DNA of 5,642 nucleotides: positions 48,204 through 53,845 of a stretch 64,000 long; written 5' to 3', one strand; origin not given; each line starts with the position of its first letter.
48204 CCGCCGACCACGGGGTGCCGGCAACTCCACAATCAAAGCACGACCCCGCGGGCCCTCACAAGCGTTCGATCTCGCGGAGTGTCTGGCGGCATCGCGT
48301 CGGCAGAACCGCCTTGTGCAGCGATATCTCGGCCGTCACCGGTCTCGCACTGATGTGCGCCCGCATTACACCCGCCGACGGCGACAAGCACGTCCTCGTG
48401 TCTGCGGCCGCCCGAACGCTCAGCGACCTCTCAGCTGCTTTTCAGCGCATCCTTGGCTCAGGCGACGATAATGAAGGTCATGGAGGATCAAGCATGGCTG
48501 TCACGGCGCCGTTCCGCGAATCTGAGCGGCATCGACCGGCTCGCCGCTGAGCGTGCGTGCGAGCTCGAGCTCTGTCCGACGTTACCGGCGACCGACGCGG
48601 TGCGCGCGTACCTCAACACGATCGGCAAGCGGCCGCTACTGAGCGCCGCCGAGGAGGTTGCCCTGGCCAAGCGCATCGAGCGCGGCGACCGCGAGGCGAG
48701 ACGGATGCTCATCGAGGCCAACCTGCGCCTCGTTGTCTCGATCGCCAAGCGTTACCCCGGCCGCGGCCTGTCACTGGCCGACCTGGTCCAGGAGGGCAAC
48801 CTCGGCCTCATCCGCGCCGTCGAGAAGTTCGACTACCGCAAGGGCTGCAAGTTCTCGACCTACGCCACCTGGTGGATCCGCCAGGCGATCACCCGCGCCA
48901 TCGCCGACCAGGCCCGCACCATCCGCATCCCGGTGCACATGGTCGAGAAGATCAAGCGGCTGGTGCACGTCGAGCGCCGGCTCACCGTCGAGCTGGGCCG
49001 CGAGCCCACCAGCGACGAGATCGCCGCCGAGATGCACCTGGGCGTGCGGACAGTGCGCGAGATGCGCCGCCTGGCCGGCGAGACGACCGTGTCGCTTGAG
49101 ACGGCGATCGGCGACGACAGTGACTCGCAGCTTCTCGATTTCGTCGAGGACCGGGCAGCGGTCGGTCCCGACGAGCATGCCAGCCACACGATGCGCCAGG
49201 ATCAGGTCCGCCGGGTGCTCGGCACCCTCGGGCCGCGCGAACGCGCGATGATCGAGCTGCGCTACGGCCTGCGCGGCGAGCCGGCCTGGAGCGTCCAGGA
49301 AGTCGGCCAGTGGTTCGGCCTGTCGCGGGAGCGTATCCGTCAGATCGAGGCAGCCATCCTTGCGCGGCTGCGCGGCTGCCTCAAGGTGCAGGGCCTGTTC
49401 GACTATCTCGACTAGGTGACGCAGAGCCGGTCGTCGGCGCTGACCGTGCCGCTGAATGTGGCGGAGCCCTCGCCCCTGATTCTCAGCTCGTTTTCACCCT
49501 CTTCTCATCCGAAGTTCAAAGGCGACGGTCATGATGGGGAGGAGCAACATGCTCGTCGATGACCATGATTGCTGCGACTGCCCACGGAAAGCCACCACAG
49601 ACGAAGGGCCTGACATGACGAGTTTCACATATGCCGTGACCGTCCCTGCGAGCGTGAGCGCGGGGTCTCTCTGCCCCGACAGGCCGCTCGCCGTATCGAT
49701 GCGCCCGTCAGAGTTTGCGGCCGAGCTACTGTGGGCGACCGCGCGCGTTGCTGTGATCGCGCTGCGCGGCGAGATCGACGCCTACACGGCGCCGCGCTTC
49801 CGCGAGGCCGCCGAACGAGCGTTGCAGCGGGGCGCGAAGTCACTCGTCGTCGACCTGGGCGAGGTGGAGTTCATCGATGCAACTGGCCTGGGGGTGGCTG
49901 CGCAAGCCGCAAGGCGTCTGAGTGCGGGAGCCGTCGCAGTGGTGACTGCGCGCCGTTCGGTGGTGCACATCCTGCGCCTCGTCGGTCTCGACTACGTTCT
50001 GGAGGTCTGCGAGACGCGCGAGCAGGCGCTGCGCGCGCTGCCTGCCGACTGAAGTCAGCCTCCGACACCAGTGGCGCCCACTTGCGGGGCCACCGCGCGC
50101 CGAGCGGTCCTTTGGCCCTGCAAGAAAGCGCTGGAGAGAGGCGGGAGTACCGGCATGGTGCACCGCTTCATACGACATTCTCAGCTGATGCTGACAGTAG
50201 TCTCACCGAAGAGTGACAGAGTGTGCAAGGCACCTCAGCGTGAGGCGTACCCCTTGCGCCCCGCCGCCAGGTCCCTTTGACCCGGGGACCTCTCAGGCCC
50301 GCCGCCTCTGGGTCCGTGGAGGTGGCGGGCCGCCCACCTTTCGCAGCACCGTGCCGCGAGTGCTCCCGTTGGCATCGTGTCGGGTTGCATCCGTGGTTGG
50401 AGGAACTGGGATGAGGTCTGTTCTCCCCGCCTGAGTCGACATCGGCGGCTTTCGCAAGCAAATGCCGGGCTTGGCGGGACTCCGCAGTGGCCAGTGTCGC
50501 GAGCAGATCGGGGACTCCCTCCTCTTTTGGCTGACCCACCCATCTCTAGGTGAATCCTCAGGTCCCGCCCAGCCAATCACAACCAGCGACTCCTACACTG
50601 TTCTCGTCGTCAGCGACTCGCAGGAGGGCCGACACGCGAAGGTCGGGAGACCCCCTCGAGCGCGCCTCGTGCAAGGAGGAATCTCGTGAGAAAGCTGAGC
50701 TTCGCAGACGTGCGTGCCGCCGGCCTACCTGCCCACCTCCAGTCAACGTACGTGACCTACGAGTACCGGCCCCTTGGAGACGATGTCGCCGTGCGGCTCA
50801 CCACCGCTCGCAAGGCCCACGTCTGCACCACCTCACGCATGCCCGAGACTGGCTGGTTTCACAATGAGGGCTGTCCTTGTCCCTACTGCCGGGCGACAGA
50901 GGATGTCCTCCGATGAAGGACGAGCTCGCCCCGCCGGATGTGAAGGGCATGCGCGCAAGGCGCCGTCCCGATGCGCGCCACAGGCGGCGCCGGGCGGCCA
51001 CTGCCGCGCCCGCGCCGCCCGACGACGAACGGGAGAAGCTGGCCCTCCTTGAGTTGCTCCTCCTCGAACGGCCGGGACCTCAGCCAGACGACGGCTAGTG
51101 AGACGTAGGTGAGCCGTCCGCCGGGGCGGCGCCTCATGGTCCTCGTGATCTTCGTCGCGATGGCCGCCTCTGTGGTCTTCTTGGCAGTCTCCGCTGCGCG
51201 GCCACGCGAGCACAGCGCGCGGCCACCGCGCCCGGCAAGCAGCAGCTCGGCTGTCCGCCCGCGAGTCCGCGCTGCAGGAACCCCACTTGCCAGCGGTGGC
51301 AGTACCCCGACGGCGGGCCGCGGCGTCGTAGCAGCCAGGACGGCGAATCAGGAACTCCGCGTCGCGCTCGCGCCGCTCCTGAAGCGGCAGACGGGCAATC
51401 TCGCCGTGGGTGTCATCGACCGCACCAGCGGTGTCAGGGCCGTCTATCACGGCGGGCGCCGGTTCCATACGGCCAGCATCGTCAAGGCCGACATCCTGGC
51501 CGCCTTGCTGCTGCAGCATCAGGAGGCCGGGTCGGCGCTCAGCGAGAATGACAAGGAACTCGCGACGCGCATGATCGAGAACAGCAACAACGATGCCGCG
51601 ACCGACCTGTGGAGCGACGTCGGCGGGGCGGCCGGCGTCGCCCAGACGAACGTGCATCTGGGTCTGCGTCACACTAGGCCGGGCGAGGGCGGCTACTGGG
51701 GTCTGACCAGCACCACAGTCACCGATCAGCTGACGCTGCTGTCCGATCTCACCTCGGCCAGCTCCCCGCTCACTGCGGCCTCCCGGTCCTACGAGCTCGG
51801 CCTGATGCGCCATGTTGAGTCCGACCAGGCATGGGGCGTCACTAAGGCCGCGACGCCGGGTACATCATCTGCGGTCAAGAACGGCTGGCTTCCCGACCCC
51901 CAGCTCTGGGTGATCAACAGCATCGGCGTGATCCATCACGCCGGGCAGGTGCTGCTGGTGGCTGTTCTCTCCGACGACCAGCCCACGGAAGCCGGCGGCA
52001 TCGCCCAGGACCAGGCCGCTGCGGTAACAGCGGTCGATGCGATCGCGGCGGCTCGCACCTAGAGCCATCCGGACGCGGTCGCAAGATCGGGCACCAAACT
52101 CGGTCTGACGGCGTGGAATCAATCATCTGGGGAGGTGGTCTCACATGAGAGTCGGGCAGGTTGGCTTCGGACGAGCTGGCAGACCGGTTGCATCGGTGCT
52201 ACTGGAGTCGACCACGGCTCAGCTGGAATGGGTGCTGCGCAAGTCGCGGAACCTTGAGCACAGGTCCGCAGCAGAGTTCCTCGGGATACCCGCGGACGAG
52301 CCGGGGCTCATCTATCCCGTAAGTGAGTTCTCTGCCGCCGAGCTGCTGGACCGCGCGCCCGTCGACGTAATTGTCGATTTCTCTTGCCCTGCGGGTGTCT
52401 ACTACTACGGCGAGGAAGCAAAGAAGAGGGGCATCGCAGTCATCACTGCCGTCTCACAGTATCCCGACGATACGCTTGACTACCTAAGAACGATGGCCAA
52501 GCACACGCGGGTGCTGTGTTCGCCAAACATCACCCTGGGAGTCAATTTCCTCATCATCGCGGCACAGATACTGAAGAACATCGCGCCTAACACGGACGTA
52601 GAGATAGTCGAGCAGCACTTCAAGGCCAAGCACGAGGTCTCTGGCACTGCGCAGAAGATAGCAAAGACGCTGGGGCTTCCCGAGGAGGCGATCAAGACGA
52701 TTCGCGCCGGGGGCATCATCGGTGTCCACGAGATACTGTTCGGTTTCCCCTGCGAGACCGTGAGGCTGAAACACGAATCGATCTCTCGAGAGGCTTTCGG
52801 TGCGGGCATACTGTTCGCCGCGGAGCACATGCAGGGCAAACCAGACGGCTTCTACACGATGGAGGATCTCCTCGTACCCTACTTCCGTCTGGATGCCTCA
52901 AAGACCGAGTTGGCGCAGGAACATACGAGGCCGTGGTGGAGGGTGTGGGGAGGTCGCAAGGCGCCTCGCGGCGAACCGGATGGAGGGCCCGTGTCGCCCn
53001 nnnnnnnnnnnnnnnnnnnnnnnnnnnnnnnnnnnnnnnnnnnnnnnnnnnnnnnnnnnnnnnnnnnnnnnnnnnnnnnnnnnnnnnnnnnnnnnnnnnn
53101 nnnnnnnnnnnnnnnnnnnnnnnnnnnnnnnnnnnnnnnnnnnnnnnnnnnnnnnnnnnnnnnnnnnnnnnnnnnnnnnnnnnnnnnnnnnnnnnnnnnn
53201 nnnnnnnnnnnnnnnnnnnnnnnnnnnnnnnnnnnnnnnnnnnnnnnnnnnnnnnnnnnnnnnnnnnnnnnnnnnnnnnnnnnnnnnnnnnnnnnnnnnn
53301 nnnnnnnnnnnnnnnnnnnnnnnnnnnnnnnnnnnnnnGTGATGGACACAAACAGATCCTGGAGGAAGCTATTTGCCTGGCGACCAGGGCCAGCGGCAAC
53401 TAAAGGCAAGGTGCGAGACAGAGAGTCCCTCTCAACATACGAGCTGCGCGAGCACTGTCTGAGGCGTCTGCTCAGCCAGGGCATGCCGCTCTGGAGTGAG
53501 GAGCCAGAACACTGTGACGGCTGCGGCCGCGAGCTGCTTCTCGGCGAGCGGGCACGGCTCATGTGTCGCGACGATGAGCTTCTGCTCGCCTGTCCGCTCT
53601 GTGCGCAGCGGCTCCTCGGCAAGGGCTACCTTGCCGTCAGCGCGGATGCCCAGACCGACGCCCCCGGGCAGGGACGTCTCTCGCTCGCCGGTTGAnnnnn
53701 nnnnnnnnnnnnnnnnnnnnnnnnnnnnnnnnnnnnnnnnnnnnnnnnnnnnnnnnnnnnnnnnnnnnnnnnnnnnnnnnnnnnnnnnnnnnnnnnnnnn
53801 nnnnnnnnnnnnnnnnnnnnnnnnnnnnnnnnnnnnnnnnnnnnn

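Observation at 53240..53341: Paralogous promoter/leader cassette shared by two otherwise unrelated genes (53.3 kb and 57.8 kb)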

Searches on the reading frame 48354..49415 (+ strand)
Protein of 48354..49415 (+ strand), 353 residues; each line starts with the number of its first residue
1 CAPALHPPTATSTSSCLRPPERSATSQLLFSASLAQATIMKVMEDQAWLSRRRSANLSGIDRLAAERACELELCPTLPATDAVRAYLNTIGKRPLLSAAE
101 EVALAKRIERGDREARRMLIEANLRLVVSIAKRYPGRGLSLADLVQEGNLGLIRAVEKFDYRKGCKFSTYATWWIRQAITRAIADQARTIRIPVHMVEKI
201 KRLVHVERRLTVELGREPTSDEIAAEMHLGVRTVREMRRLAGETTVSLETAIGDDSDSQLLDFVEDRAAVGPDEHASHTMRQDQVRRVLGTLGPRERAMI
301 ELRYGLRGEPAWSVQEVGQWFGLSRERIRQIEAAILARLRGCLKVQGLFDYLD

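Call 9: search_protein_families(library=pfam, proteins=[window:48354-49415:+], max_evalue=0.01)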
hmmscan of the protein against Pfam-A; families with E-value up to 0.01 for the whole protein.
window:48354-49415:+ (353 aa): 5 families
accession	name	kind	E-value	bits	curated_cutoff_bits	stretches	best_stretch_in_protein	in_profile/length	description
PF04542.20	Sigma70_r2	-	5.1e-25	87.5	24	1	119-189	1-71/71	Sigma-70 region 2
PF04539.22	Sigma70_r3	-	3.2e-18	66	25.3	1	198-275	1-77/78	Sigma-70 region 3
PF00140.25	Sigma70_r1_2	-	4.1e-15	55.9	22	1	81-113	1-33/34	Sigma-70 factor, region 1.2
PF04545.22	Sigma70_r4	-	1.2e-13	50.7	24.1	1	288-340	1-49/50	Sigma-70, region 4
PF08281.18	Sigma70_r4_2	-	0.0017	18.4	25.7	0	283-304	2-23/54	Sigma-70, region 4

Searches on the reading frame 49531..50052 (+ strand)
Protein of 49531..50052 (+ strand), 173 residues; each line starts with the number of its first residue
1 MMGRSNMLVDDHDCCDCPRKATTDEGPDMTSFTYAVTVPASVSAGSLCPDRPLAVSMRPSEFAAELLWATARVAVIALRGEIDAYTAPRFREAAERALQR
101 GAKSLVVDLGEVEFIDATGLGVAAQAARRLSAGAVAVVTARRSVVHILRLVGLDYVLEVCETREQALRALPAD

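Call 9: search_protein_families(library=pfam, proteins=[window:49531-50052:+], max_evalue=0.01)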
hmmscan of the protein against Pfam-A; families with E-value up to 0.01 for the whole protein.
window:49531-50052:+ (173 aa): 2 families
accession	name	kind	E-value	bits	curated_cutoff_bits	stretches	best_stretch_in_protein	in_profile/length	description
PF01740.26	STAS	-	1.3e-15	57.5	22.6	1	72-166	9-106/106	STAS domain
PF13466.11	STAS_2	-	4.6e-14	52.8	29.2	1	76-154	1-80/80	STAS domain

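Call 74: search_protein_families(library=pfam, proteins=[window:49549-50052:+], max_evalue=0.01)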
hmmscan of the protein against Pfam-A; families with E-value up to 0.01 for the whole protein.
window:49549-50052:+ (167 aa): 2 families
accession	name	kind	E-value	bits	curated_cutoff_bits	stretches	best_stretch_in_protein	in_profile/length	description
PF01740.26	STAS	-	1.2e-15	57.6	22.6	1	66-160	9-106/106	STAS domain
PF13466.11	STAS_2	-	4.2e-14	52.9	29.2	1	70-148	1-80/80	STAS domain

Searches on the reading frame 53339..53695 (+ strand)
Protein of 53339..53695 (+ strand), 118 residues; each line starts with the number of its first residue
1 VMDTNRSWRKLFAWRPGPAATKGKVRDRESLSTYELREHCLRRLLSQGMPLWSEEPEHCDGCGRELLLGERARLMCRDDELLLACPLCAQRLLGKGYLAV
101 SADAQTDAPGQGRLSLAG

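Call 8: search_protein_families(library=pfam, proteins=[window:53339-53695:+], max_evalue=0.01)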
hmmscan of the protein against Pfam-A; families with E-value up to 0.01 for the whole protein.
window:53339-53695:+ (118 aa): 0 families

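Call 67: find_related_loci(query=A4, collection=metagenome_contigs, flank=3000)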
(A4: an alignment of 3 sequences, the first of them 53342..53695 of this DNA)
Query A4 (117 aa) in metagenome_contigs; peptide patterns used: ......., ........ (x = any residue, [..] = any of these).
164 stretches matched a pattern; 6 encode a relative of the query (tblastn E <= 1e-3); 6 distinct loci.
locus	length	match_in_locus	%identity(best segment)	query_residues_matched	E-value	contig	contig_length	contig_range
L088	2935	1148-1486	64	1-117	5e-41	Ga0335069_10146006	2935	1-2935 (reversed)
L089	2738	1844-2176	55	1-111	2e-35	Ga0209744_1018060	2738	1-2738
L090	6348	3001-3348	59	1-116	4e-32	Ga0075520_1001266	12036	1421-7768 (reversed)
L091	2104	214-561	58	1-116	2e-31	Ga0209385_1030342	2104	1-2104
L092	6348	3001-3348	53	1-116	8e-25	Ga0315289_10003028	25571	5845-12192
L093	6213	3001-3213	59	30-100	1e-23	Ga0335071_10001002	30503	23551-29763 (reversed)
